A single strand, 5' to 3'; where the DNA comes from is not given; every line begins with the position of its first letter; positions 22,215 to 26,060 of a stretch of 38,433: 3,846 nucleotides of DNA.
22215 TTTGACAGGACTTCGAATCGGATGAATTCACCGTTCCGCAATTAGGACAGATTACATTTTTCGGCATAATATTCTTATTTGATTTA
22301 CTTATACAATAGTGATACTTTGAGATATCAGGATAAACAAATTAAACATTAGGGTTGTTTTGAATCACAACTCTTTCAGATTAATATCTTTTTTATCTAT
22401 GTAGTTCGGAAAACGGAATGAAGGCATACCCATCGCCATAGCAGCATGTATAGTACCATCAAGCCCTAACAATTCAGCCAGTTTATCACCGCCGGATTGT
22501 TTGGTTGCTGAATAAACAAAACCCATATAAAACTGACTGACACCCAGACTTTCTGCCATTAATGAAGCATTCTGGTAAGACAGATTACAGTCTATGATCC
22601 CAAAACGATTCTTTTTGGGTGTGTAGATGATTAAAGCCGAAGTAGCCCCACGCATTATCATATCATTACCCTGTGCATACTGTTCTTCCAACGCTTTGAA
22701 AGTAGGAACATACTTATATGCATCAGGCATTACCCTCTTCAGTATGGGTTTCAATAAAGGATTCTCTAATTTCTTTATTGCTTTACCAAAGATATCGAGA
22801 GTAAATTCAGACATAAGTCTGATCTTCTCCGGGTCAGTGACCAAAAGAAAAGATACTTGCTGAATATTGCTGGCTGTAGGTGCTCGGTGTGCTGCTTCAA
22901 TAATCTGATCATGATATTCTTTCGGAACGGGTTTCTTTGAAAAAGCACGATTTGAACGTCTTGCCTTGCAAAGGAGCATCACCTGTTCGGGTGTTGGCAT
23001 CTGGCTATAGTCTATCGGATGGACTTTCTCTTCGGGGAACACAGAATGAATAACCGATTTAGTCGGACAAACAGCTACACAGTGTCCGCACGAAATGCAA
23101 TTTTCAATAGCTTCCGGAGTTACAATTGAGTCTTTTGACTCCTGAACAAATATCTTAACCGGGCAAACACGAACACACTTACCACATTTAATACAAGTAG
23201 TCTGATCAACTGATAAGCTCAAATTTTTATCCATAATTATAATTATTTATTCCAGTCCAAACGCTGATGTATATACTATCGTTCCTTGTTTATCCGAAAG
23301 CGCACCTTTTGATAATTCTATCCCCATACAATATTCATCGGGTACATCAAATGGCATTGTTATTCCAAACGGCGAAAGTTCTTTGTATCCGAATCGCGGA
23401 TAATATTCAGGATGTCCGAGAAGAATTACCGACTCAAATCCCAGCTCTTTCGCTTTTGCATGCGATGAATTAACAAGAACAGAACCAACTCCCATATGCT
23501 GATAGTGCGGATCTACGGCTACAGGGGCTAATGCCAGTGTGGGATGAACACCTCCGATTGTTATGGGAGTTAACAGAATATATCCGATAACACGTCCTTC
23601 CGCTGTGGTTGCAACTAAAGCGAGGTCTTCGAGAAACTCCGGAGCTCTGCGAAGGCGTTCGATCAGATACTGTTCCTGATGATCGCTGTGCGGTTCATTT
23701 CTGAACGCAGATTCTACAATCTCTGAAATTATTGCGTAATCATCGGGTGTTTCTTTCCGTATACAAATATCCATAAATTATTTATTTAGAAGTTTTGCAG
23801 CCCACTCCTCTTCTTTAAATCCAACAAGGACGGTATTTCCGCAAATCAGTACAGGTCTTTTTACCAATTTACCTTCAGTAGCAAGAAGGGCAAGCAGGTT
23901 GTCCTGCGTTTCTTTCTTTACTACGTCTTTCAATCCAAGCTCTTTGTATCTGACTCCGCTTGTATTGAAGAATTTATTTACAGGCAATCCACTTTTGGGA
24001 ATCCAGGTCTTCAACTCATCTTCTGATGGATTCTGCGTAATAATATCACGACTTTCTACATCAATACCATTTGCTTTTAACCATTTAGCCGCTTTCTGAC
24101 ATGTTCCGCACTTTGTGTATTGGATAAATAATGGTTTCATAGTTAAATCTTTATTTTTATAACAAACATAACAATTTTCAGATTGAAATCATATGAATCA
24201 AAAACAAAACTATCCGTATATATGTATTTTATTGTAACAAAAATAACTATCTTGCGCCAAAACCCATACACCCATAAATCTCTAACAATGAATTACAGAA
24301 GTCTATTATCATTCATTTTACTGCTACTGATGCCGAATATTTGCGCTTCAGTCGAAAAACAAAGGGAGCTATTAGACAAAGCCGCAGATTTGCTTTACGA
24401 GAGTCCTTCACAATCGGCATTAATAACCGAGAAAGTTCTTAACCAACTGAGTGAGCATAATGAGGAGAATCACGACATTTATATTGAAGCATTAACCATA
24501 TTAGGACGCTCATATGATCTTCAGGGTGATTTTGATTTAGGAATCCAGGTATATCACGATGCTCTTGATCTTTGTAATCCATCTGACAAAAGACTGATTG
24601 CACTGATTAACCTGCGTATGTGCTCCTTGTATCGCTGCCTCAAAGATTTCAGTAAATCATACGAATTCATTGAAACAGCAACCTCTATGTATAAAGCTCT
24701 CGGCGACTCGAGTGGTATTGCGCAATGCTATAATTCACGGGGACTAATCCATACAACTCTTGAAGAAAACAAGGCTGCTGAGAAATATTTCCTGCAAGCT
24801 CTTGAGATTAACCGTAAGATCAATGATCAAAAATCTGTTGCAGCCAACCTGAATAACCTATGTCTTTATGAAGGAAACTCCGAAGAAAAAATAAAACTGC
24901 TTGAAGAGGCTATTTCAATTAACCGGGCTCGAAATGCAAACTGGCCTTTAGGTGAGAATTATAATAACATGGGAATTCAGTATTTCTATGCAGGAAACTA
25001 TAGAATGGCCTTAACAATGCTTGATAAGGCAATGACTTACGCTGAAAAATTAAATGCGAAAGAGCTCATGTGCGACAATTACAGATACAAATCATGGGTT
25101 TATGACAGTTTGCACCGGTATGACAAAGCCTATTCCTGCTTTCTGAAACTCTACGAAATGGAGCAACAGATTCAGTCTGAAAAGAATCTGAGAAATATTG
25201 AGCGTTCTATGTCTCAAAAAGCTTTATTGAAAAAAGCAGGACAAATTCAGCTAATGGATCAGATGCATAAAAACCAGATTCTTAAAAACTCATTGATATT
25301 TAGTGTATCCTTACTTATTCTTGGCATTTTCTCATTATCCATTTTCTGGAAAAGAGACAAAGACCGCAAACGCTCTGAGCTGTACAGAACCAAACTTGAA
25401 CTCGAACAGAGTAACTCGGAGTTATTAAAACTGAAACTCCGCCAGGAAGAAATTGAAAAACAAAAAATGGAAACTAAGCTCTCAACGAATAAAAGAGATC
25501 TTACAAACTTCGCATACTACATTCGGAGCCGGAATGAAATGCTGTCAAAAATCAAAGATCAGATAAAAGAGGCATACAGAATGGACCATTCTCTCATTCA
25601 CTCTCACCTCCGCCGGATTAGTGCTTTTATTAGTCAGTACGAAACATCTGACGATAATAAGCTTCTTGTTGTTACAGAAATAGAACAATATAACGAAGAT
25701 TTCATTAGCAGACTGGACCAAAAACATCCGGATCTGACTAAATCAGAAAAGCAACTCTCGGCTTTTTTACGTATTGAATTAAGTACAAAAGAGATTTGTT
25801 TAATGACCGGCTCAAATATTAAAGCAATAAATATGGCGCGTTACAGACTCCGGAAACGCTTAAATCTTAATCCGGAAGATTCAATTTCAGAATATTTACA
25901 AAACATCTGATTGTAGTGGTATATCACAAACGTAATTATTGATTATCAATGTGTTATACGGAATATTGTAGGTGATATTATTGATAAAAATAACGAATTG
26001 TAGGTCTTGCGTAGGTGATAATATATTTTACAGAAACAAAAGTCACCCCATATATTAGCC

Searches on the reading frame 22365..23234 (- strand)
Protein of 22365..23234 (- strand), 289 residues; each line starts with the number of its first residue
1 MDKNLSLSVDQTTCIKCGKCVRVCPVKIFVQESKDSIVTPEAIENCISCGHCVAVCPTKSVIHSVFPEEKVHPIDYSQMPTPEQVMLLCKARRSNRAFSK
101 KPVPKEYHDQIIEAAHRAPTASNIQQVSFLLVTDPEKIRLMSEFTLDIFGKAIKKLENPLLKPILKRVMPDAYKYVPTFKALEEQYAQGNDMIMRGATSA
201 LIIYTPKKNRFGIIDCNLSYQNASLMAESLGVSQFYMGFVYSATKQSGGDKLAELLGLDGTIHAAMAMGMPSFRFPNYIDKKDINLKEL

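Call 7: search_protein_families(library=pfam, proteins=[window:22365-23234:-])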
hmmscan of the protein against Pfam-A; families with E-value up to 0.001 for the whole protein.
window:22365-23234:- (289 aa): 19 families
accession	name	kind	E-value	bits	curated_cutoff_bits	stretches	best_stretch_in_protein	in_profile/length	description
PF00881.29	Nitroreductase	-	9e-27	94.7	23.5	1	90-269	2-166/167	Nitroreductase family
PF00037.32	Fer4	-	8.6e-11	41.6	21.1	2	9-27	3-21/24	4Fe-4S binding domain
PF12837.12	Fer4_6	-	1.3e-10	41.1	25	1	9-27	4-22/24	4Fe-4S binding domain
PF13237.11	Fer4_10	-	1.7e-10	41.1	25.5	1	8-57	3-53/53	4Fe-4S dicluster domain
PF13187.11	Fer4_9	-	1.9e-10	41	27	1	14-59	2-50/52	4Fe-4S dicluster domain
PF12838.12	Fer4_7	-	2.3e-09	38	27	1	13-59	1-51/52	4Fe-4S dicluster domain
PF14697.11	Fer4_21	-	4.4e-09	36.8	35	1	9-62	3-57/59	4Fe-4S dicluster domain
PF13484.11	Fer4_16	-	7.1e-09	36.8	30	1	13-36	1-23/66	4Fe-4S double cluster binding domain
PF12797.12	Fer4_2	-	2.2e-08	33.9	24.5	1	9-26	5-22/22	4Fe-4S binding domain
PF12800.12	Fer4_4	-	3.6e-06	27.3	24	0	12-26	2-16/17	4Fe-4S binding domain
PF13183.11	Fer4_8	-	1.1e-05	26.3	27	0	12-59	3-67/68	4Fe-4S dicluster domain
PF12798.12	Fer4_3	-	1.5e-05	25.9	27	0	14-28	1-15/15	4Fe-4S binding domain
PF13746.11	Fer4_18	-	2.9e-05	24.7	27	0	38-62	53-77/114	4Fe-4S dicluster domain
PF17179.9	Fer4_22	-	3.2e-05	25.1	27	0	45-60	1-16/95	4Fe-4S dicluster domain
PF13370.11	Fer4_13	-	3.8e-05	24.7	24.5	0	9-34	1-25/58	4Fe-4S single cluster domain of Ferredoxin I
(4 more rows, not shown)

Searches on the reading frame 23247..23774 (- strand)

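Call 55: search_protein_families(library=pfam, proteins=[window:23247-23774:-], max_evalue=0.00001)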
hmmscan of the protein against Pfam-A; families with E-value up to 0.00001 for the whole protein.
window:23247-23774:- (175 aa): 3 families
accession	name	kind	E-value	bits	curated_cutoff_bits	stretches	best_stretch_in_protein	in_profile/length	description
PF00583.31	Acetyltransf_1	-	5.1e-10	40.1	20.7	1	25-118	13-98/116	Acetyltransferase (GNAT) family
PF13508.13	Acetyltransf_7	-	5.2e-08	33.6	27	1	54-132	7-84/84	Acetyltransferase (GNAT) domain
PF13527.13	Acetyltransf_9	-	1.9e-07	31.6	25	1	5-131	2-125/127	Acetyltransferase (GNAT) domain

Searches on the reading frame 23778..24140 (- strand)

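Call 56: search_protein_families(library=pfam, proteins=[window:23778-24140:-], max_evalue=0.00001)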
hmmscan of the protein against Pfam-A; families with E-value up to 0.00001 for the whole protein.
window:23778-24140:- (120 aa): 2 families
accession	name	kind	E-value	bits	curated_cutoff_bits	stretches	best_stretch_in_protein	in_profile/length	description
PF03960.21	ArsC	-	5.6e-17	62.3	24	1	8-115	3-78/79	ArsC family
PF00462.30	Glutaredoxin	-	8.9e-06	26.3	22.9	0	8-53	6-51/60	Glutaredoxin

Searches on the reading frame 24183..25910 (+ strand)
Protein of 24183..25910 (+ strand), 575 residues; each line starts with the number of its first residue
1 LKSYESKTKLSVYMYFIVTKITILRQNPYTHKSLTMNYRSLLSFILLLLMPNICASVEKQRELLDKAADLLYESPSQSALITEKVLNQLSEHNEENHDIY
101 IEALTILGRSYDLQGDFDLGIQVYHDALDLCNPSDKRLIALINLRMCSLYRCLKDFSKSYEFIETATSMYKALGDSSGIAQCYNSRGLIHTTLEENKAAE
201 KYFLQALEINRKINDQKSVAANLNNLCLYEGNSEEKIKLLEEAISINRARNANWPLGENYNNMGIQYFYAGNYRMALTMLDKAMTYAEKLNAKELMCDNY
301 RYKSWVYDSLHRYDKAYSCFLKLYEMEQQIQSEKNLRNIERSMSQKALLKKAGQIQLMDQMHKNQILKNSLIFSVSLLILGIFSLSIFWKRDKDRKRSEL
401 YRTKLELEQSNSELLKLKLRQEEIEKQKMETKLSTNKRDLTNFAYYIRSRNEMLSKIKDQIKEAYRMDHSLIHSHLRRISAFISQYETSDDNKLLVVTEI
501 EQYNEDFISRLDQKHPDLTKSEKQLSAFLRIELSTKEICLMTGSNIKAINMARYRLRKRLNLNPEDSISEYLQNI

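Call 7: search_protein_families(library=pfam, proteins=[window:24183-25910:+])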
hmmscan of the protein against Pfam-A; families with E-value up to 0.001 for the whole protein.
window:24183-25910:+ (575 aa): 7 families
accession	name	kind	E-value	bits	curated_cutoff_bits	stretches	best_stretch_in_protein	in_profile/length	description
PF13424.12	TPR_12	-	3.2e-18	66.1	30.1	3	139-212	2-77/77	Tetratricopeptide repeat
PF07719.23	TPR_2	-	5.3e-12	45.3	27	0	180-211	1-32/34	Tetratricopeptide repeat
PF00515.34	TPR_1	-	2.1e-11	43.6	27.8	1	180-211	1-32/34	Tetratricopeptide repeat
PF13181.12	TPR_8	-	3.7e-11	42.7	25.7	1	180-212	1-33/34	Tetratricopeptide repeat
PF13374.12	TPR_10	-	2e-08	34.4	27.5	0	180-213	2-35/42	Tetratricopeptide repeat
PF13176.12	TPR_7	-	4.5e-06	26.8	27.9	0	103-133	1-31/36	Tetratricopeptide repeat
PF13428.12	TPR_14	-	7.7e-05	23.5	23.5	0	102-141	2-41/44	Tetratricopeptide repeat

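Call 22: search_protein_families(library=ncbifam, proteins=[window:24183-25910:+], max_evalue=0.01)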
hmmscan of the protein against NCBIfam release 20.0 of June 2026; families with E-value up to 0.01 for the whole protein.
window:24183-25910:+ (575 aa): 7 families
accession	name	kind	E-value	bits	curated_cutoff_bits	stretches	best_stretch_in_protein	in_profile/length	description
NF053520.1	HK_Porph_FimS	equivalog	2.1e-12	46.1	600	1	114-406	97-396/618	sensor histidine kinase FimS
NF041717.1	HaaA_phane_TPR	equivalog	1e-08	33.8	1125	1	140-286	554-701/882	cyclophane-containing RiPP biosynthesis TPR protein HaaT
NF053617.1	SARPRegAfsRStmc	equivalog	1.3e-08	33.3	1430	1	116-286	714-885/986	SARP-family global regulator AfsR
NF053779.1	BT3442_fam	equivalog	4.3e-05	22.4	940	1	83-572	86-559/563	BT3442 family protein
NF040586.1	FxSxx_TPR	equivalog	0.00015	20.4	300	0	261-363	518-622/830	FxSxx-COOH system tetratricopeptide repeat protein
NF053720.1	NsdA_fam_reg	subfamily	0.0011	18.5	75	0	181-248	202-272/432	NsdA family TPR-like regulatory protein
TIGR02521.1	type_IV_pilW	equivalog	0.002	17.7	154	0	168-213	53-98/234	type IV pilus biogenesis/stability protein PilW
